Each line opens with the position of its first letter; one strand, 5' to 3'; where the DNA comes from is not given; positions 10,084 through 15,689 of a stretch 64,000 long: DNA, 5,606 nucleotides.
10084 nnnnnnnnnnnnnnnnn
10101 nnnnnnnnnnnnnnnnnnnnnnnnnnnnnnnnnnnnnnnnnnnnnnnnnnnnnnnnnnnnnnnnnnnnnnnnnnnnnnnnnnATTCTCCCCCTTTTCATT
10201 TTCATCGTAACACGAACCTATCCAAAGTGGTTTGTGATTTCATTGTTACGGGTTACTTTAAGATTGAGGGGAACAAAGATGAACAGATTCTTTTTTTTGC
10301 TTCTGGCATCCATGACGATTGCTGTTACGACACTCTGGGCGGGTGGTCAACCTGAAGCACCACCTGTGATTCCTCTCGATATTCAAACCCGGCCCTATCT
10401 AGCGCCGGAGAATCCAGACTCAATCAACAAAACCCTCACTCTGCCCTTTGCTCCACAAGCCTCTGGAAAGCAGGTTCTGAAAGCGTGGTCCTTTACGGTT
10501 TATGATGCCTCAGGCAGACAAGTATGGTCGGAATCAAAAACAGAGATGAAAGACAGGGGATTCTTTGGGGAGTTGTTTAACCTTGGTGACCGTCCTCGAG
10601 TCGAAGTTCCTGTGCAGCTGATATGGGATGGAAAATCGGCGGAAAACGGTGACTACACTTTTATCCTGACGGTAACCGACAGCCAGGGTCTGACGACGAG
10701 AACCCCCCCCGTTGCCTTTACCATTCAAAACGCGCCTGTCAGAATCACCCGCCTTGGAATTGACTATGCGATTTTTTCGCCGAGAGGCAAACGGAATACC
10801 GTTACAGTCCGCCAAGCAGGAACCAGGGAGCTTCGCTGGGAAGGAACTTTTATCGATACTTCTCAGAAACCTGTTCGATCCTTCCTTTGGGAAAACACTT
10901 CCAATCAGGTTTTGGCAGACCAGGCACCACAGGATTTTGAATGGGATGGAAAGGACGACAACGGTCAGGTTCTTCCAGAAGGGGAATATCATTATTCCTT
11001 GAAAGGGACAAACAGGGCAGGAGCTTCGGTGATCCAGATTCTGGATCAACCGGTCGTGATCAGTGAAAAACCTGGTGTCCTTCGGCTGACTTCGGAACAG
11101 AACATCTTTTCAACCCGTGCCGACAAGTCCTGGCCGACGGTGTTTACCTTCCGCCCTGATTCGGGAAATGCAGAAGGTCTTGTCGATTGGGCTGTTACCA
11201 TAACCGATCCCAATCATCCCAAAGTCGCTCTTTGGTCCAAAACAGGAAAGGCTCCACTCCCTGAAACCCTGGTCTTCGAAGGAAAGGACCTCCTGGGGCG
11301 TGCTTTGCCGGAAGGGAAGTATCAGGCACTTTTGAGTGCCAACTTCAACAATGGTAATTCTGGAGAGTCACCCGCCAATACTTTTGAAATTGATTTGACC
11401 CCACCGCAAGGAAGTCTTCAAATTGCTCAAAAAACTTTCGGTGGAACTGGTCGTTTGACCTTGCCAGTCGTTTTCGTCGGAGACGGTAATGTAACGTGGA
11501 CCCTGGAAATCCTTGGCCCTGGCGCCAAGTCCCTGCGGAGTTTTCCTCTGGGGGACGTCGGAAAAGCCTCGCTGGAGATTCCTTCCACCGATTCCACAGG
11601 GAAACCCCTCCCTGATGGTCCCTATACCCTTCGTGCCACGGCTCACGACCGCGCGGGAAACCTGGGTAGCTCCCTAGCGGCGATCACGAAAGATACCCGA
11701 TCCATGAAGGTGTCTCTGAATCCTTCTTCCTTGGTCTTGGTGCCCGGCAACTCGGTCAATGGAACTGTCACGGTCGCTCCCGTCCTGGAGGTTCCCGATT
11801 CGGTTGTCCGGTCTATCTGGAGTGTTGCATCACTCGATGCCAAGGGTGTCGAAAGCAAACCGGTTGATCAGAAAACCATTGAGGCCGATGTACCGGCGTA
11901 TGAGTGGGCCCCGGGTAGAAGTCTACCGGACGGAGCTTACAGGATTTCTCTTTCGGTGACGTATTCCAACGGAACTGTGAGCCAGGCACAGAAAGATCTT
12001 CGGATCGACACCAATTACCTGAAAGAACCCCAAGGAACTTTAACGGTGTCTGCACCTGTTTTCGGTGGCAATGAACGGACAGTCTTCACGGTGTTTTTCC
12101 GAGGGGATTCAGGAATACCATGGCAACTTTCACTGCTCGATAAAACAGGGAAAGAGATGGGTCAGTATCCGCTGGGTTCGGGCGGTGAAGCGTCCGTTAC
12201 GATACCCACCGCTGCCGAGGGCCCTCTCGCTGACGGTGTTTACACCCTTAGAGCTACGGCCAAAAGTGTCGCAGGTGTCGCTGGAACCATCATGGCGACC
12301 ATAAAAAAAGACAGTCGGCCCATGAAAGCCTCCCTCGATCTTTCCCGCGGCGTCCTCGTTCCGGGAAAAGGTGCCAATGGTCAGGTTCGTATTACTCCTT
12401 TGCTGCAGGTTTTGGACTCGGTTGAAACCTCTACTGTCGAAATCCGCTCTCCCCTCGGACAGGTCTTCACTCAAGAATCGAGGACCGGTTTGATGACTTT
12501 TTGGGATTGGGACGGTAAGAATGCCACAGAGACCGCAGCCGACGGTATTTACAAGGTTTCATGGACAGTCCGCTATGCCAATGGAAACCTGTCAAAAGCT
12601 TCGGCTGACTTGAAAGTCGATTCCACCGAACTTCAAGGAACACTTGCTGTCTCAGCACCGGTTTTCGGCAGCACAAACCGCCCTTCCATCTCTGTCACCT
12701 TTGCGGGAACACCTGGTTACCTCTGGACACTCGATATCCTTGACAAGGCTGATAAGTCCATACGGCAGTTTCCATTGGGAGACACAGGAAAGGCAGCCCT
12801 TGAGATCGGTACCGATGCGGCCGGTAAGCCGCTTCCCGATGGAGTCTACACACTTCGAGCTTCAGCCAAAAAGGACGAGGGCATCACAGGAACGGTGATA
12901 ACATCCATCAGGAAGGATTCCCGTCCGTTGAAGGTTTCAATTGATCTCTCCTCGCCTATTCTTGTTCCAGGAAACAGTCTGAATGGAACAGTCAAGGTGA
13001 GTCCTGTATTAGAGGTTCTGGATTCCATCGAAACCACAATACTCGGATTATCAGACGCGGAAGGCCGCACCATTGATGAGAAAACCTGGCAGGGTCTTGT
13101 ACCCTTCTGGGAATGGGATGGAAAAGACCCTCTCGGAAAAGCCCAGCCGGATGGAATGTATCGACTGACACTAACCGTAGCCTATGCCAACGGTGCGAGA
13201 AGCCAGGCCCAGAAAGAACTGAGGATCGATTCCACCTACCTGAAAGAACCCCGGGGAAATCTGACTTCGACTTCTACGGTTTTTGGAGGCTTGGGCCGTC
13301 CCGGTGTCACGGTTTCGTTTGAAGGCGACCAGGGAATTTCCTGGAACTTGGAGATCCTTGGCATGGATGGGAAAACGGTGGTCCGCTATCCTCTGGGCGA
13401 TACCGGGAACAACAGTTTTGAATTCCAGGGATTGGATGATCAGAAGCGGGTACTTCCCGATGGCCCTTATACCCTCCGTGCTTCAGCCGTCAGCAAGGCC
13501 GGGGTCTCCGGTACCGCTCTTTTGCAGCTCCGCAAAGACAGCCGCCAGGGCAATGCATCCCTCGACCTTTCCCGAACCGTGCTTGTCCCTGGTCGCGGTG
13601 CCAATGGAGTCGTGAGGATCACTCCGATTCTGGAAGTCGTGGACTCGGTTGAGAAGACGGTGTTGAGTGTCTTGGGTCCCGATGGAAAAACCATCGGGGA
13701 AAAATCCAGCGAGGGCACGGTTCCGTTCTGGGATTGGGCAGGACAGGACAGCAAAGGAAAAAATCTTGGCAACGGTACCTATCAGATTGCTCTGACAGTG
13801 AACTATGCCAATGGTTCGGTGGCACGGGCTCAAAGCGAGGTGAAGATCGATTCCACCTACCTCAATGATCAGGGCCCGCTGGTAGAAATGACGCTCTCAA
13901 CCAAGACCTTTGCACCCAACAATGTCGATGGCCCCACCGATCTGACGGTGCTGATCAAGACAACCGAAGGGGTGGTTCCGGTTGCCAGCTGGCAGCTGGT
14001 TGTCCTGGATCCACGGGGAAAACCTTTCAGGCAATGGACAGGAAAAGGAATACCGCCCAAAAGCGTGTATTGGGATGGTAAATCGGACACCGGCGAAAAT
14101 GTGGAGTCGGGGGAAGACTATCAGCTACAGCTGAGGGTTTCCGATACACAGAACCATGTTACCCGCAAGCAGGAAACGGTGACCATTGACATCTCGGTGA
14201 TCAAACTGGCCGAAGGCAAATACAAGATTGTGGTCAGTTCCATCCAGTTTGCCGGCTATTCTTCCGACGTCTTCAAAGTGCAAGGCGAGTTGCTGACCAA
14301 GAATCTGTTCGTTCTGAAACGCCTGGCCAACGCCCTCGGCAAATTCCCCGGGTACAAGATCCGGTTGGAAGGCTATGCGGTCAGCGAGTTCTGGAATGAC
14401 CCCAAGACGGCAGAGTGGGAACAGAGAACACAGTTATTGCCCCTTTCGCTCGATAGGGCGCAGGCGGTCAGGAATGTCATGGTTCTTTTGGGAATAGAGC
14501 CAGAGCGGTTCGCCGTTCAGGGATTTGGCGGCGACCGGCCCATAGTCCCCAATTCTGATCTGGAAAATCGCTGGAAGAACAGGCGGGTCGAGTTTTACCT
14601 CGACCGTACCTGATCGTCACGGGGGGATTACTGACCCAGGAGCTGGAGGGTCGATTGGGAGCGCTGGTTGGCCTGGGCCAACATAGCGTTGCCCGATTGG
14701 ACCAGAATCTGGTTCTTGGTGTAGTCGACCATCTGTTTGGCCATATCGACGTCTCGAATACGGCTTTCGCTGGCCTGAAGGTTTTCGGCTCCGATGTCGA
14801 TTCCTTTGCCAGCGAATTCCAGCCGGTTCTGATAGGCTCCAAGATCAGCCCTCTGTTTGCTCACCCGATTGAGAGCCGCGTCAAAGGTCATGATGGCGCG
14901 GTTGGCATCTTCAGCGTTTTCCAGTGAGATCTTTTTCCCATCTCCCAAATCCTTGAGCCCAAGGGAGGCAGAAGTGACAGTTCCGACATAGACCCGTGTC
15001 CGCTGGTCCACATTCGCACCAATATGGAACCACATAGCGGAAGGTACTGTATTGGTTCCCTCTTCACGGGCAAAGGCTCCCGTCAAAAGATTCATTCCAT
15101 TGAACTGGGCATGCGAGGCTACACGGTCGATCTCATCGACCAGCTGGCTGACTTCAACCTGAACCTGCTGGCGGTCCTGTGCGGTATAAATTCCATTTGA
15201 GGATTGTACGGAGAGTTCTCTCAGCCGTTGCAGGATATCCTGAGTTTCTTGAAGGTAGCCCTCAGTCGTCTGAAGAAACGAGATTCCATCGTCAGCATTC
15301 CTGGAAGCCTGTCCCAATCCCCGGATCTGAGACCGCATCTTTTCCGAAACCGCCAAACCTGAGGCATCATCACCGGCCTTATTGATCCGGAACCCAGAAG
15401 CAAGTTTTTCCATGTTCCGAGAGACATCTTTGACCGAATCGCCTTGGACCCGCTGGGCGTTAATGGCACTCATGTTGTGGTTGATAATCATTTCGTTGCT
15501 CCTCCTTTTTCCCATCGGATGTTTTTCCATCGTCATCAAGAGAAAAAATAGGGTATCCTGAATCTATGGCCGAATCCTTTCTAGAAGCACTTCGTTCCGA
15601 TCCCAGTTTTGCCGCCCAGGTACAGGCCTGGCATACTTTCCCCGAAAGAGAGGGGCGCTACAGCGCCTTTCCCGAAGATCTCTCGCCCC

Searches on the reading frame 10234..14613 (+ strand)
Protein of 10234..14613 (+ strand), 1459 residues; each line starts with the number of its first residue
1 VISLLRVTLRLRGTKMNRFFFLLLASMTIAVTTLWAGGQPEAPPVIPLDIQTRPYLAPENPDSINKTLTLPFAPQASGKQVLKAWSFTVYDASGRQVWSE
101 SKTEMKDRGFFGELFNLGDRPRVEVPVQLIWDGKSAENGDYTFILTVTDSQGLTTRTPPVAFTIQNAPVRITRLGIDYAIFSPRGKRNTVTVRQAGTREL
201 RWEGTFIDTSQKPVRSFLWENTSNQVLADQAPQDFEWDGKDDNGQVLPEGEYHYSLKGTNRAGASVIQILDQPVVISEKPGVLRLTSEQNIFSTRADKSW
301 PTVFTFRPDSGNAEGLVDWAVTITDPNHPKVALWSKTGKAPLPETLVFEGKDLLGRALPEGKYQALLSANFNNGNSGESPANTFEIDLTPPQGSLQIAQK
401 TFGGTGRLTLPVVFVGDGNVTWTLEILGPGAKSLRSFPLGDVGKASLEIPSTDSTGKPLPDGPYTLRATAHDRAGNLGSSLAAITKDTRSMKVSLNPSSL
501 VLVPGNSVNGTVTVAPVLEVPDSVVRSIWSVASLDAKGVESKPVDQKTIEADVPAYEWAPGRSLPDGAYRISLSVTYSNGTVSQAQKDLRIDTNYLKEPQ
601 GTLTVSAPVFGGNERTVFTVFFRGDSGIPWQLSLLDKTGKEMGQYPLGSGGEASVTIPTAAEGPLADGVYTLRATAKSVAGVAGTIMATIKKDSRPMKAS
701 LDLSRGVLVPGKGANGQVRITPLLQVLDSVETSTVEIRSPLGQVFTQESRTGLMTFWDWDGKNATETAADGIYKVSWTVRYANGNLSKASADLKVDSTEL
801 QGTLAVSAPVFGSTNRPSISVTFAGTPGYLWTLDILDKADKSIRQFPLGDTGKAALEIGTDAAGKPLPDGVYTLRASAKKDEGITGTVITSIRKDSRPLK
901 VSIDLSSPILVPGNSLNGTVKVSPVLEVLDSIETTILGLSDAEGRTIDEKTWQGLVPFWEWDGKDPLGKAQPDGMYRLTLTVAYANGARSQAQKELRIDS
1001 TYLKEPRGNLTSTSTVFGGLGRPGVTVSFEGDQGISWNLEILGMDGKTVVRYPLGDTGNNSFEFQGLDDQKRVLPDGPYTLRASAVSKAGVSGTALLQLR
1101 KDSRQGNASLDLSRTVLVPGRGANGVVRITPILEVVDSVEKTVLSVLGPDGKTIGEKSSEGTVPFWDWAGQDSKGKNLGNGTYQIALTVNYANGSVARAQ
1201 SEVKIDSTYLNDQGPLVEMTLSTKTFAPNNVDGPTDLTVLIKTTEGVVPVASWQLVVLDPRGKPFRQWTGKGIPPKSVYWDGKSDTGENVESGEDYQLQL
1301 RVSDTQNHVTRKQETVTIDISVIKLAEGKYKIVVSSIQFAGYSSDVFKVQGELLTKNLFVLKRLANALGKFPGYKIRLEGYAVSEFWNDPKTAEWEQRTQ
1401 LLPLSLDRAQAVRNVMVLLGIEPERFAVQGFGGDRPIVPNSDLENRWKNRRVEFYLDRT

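Call 63: search_protein_families(library=pfam, proteins=[window:10234-14613:+], max_evalue=0.00001)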
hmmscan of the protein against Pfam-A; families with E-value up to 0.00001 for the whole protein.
window:10234-14613:+ (1459 aa): 6 families
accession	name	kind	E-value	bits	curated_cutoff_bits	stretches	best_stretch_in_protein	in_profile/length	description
PF13860.13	FlgD_ig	-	1.6e-47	159.8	27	0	232-260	49-77/79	FlgD Ig-like domain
PF19077.6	Big_13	-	4.6e-19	69.2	27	0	456-488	69-102/102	Bacterial Ig-like domain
PF13585.12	CHU_C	-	4.5e-10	40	27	0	230-259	44-73/86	CHU_C Type IX secretion signal domain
PF00691.25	OmpA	-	1.8e-09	38.2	27.2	1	1355-1450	11-98/98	OmpA family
PF07495.19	Y_Y_Y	-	1.1e-07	32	26.6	0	866-891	34-59/65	Y_Y_Y domain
PF10029.15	DUF2271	-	3.9e-06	27.1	27.3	0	1057-1089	74-106/136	Predicted periplasmic protein (DUF2271)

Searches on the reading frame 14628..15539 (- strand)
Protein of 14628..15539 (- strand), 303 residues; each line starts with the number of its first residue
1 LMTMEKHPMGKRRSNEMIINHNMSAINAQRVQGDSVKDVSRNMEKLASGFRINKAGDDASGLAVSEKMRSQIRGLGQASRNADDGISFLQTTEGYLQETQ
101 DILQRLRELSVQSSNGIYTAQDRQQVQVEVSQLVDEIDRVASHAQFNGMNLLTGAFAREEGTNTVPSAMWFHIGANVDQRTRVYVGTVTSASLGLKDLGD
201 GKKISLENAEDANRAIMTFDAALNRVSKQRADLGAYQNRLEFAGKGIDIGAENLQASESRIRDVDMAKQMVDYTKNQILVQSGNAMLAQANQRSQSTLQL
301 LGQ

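Call 64: search_protein_families(library=pfam, proteins=[window:14628-15539:-], max_evalue=0.00001)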
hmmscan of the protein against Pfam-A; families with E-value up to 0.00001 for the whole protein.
window:14628-15539:- (303 aa): 2 families
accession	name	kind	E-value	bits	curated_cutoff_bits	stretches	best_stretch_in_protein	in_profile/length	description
PF00669.25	Flagellin_N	-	2.1e-42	144.9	26.6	1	19-155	1-137/139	Bacterial flagellin N-terminal helical region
PF00700.27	Flagellin_C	-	2.2e-24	86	23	1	219-301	4-86/86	Bacterial flagellin C-terminal helical region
